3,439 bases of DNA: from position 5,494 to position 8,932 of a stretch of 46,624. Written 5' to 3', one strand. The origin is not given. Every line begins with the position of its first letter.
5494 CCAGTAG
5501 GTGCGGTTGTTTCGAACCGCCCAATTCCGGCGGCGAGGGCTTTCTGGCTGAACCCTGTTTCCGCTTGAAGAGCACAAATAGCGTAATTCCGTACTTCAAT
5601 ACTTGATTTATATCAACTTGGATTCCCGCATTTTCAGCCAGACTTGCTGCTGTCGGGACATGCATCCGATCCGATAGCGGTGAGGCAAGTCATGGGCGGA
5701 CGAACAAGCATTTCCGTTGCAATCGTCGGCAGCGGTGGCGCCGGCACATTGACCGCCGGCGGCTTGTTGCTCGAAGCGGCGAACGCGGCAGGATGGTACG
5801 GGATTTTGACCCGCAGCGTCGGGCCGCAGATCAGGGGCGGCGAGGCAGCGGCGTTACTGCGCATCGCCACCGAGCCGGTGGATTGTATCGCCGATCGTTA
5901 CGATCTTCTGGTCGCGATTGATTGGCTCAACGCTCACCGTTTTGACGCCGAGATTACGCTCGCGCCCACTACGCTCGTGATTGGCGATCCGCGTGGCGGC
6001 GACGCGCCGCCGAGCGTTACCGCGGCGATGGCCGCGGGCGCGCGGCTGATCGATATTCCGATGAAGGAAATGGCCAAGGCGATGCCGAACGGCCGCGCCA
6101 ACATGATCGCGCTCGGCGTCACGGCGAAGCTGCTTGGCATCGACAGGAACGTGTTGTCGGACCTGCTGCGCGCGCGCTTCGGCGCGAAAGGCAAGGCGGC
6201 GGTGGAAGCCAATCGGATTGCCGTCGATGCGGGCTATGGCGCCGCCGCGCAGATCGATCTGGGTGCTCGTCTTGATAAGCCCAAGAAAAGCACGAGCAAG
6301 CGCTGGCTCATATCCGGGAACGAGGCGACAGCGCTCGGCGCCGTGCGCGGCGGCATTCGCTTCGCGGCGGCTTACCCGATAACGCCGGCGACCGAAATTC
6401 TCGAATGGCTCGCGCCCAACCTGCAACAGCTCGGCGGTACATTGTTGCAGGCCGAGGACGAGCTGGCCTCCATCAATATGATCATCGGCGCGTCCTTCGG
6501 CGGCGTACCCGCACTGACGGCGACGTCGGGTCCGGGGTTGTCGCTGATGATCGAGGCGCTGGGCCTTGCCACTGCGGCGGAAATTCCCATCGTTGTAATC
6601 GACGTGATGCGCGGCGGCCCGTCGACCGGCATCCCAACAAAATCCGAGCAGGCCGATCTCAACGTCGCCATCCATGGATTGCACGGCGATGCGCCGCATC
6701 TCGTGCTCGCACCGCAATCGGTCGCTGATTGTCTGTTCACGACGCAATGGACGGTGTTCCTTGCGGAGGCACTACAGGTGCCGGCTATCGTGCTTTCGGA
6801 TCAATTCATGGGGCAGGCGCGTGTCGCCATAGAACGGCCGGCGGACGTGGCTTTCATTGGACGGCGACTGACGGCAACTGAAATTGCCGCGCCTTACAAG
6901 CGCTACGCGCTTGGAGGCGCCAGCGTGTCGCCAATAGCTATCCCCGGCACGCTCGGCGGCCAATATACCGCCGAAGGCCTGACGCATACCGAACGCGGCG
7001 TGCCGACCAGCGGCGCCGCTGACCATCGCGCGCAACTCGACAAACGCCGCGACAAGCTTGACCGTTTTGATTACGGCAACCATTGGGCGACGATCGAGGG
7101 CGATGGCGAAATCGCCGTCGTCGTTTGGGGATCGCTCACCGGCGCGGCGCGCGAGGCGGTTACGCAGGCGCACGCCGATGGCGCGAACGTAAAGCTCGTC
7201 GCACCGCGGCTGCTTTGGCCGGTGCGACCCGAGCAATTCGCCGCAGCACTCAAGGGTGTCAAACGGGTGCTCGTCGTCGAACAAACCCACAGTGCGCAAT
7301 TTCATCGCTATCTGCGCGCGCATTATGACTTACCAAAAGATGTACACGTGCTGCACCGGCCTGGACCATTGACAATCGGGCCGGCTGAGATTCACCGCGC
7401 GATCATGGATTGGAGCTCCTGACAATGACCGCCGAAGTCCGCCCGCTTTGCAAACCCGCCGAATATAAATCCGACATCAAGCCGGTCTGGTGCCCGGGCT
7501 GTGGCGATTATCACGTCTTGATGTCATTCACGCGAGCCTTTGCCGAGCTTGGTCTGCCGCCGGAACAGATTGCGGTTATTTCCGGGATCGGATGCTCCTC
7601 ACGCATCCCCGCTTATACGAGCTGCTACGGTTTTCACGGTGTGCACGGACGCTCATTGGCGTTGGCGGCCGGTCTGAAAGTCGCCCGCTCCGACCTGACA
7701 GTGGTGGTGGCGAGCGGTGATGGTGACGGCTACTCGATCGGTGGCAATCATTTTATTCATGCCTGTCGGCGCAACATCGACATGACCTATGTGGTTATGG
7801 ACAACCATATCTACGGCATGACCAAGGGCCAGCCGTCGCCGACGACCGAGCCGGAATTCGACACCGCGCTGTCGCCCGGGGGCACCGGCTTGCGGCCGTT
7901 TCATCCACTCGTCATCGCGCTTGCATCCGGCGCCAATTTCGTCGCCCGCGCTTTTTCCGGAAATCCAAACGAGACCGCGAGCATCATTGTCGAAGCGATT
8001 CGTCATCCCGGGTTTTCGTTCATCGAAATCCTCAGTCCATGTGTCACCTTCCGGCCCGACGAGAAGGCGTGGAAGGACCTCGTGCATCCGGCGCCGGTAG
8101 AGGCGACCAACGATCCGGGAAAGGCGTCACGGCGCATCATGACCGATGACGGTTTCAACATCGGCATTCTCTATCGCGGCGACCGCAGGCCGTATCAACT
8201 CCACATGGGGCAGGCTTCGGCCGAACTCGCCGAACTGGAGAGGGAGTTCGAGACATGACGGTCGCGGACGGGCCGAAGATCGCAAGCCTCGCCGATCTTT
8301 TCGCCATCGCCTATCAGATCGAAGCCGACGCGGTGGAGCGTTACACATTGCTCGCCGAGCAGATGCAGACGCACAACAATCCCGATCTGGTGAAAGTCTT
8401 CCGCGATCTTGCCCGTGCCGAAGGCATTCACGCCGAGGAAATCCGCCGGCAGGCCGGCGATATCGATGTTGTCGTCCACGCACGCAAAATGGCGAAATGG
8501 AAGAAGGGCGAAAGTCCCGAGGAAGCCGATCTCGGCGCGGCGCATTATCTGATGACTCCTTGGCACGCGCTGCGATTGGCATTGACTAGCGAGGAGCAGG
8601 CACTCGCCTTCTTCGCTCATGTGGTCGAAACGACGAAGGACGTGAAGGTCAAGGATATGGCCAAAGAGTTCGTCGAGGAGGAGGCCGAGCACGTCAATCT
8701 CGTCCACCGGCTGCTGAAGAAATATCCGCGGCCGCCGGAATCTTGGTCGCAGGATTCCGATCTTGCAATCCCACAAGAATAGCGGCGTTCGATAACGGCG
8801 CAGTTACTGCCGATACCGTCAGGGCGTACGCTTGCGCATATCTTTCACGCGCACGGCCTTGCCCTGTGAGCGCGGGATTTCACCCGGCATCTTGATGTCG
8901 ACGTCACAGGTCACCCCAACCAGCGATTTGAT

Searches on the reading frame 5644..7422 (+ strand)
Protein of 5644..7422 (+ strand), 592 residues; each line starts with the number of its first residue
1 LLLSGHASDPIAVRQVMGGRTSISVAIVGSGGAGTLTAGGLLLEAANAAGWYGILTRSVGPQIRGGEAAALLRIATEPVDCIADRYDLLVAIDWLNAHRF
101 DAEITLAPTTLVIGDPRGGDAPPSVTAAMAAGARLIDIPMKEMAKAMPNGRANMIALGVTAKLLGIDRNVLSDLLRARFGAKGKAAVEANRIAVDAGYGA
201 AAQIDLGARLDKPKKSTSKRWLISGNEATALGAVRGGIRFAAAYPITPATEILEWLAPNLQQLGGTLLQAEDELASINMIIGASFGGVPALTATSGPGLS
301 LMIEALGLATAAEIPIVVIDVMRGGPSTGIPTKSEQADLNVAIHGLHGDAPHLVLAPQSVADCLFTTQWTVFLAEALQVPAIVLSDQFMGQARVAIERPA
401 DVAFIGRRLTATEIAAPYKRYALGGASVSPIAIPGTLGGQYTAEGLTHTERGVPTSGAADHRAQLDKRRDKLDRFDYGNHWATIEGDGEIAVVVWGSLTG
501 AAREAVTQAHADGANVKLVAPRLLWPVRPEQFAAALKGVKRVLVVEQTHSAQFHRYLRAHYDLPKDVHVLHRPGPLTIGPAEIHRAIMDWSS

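Call 14: search_protein_families(library=pfam, proteins=[window:5644-7422:+])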
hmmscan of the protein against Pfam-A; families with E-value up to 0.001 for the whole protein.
window:5644-7422:+ (592 aa): 4 families
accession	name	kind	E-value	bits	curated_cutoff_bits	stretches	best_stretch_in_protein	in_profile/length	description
PF01855.24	POR_N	-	3.8e-52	177.8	27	1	232-462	2-225/231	Pyruvate flavodoxin/ferredoxin oxidoreductase, thiamine diP-bdg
PF01558.24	POR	-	4e-26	92.6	27.4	1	31-198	1-172/173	Pyruvate ferredoxin/flavodoxin oxidoreductase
PF17147.9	PFOR_II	-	1.5e-08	35.3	27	1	489-555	2-72/102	Pyruvate:ferredoxin oxidoreductase core domain II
PF02780.25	Transketolase_C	-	4.9e-05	23.7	25.9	1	487-548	9-70/124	Transketolase, C-terminal domain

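Call 18: search_protein_families(library=ncbifam, proteins=[window:5644-7422:+])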
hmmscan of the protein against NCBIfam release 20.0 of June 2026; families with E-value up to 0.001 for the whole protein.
window:5644-7422:+ (592 aa): 21 families
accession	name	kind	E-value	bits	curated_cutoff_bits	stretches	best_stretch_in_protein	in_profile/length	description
TIGR03710.1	OAFO_sf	subfamily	6.1e-163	543.4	482.75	1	23-586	2-560/561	2-oxoacid:acceptor oxidoreductase subunit alpha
NF006412.0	PRK08659.1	equivalog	3.7e-89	299.6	411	1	219-589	4-375/378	2-oxoacid:acceptor oxidoreductase subunit alpha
NF041170.1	Oxoac_fdxalpha_Archa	equivalog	6.1e-83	279.2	800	1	151-572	168-605/636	2-oxoacid:ferredoxin oxidoreductase subunit alpha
NF007206.0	PRK09627.1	equivalog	2.2e-65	221.1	579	1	223-588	6-373/375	2-oxoglutarate synthase subunit alpha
NF005507.0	PRK07119.1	subfamily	7.3e-60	202.6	399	2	219-398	3-182/352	3-methyl-2-oxobutanoate dehydrogenase subunit VorB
NF045764.1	PhenlGlyoxDHPadG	equivalog_domain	8e-21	74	700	2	222-325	4-109/398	NADH-dependent phenylglyoxylate dehydrogenase subunit alpha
NF040682.1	PorA_Arch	equivalog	4e-19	68.8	550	1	221-323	4-108/387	pyruvate synthase subunit PorA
NF006232.0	PRK08366.1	equivalog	1.1e-17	63.8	646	1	219-324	6-113/394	2-ketoisovalerate ferredoxin oxidoreductase subunit alpha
NF007201.0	PRK09622.1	equivalog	2.6e-16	59.5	590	1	224-390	14-178/405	2-oxoacid:ferredoxin oxidoreductase subunit alpha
NF006233.0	PRK08367.1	equivalog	4.2e-15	55.5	625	1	220-318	4-104/394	pyruvate ferredoxin oxidoreductase subunit alpha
NF005322.0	PRK06853.1-2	equivalog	1.6e-13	50.9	237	1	22-203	5-195/197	indolepyruvate oxidoreductase subunit beta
NF005324.0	PRK06853.1-4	equivalog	1.8e-12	47.6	222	1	25-202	5-190/196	indolepyruvate oxidoreductase subunit beta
TIGR03336.1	IOR_alpha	equivalog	4.9e-12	45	650.9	1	221-302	3-84/595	indolepyruvate ferredoxin oxidoreductase subunit alpha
NF045791.1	OxalOxredalpha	equivalog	1.7e-06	27.4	500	1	219-315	3-101/395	oxalate oxidoreductase subunit alpha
TIGR02176.1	pyruv_ox_red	equivalog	1.9e-05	22.7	911.35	0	486-549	263-327/1167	pyruvate:ferredoxin (flavodoxin) oxidoreductase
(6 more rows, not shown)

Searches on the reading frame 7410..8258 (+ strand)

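Call 14: search_protein_families(library=pfam, proteins=[window:7410-8258:+])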
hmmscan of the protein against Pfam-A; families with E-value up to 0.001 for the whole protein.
window:7410-8258:+ (282 aa): 1 family
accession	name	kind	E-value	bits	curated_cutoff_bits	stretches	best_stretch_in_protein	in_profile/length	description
PF02775.26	TPP_enzyme_C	-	2.3e-30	105.9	21.9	1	60-207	2-151/151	Thiamine pyrophosphate enzyme, C-terminal TPP binding domain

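Call 18: search_protein_families(library=ncbifam, proteins=[window:7410-8258:+])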
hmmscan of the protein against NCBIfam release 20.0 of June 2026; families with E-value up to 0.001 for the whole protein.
window:7410-8258:+ (282 aa): 19 families
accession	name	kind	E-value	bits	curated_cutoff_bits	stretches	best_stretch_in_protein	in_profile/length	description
NF008820.0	PRK11866.1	equivalog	5.9e-84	281.8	402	1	15-265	5-260/287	2-oxoacid ferredoxin oxidoreductase subunit beta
TIGR02177.1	PorB_KorB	subfamily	4.1e-78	262.8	261.9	1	26-215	2-191/286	2-oxoacid:acceptor oxidoreductase, beta subunit, pyruvate/2-ketoisovalerate family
NF008821.0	PRK11869.1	equivalog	2.2e-70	236.8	438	1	22-262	11-253/286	2-oxoacid ferredoxin oxidoreductase subunit beta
NF041171.1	Oxoac_fdxbeta_Archa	equivalog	3.5e-65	220.2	423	1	27-215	5-193/296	2-oxoacid:ferredoxin oxidoreductase subunit beta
NF007207.0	PRK09628.1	equivalog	3.9e-57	194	364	1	24-211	15-202/277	2-oxoglutarate ferredoxin oxidoreductase subunit beta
NF008819.1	PRK11865.1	equivalog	8.2e-14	51.5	405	1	28-213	21-214/300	pyruvate synthase subunit PorB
NF008818.0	PRK11864.1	subfamily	6.4e-12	45.2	405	1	28-213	21-210/300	3-methyl-2-oxobutanoate dehydrogenase subunit beta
TIGR03336.1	IOR_alpha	equivalog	4e-11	41.9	650.9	1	25-218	356-538/595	indolepyruvate ferredoxin oxidoreductase subunit alpha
NF004813.0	PRK06163.1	equivalog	3.5e-06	26.9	240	1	75-148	55-128/202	hypothetical protein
TIGR03846.1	sulfopy_beta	equivalog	1.4e-05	25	221.5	1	76-147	41-112/182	sulfopyruvate decarboxylase subunit beta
NF006122.0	PRK08266.1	subfamily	2.4e-05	23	571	1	73-138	398-462/543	hypothetical protein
NF045792.1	OxalOxredbeta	equivalog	3.3e-05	23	590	1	90-211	96-225/311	oxalate oxidoreductase subunit beta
TIGR02176.1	pyruv_ox_red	equivalog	7e-05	20.9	911.35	1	99-213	957-1072/1167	pyruvate:ferredoxin (flavodoxin) oxidoreductase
NF045766.1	PhenlGlyoxDHPadI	equivalog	9.3e-05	21.3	700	1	75-213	207-356/443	NADH-dependent phenylglyoxylate dehydrogenase subunit beta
NF006203.0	PRK08327.1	equivalog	0.00026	19.6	456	1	76-139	431-495/571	thiamine pyrophosphate-requiring protein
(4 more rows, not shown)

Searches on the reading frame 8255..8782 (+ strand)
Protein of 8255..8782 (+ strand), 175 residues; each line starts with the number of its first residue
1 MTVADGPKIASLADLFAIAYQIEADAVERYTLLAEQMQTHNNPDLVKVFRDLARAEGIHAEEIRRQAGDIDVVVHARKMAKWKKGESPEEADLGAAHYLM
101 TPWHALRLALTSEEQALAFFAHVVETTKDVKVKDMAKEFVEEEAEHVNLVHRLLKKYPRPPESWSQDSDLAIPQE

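Call 14: search_protein_families(library=pfam, proteins=[window:8255-8782:+])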
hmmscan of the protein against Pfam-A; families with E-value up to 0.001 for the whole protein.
window:8255-8782:+ (175 aa): 4 families
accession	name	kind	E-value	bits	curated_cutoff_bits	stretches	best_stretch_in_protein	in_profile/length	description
PF02915.23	Rubrerythrin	-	1.6e-13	51.7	22.8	1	16-153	3-136/137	Rubrerythrin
PF13668.12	Ferritin_2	-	2.8e-06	27.9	24.7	0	106-159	6-70/138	Ferritin-like domain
PF00210.30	Ferritin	-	4.7e-06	27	24.5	0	105-158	84-140/142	Ferritin-like domain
PF09537.16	DUF2383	-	0.00061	20.4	30.8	0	107-163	7-63/111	Domain of unknown function (DUF2383)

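Call 18: search_protein_families(library=ncbifam, proteins=[window:8255-8782:+])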
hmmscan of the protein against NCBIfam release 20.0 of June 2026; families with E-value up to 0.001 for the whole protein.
window:8255-8782:+ (175 aa): 3 families
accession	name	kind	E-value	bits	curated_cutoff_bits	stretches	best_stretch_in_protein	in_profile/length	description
NF045676.1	FeExpMbfA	equivalog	3.3e-05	23.4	450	1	13-157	10-151/318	iron exporter MbfA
NF058679.1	EncB_fam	subfamily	7.5e-05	22.7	90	1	104-156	23-75/117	encapsulin nanocompartment ferritin-likeEncB family encapsulin nanocompartment ferritin-like cargo protein cargo protein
NF040955.1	Arch_DPS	equivalog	0.00091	18.9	250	0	22-158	28-163/177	DNA protection during starvation protein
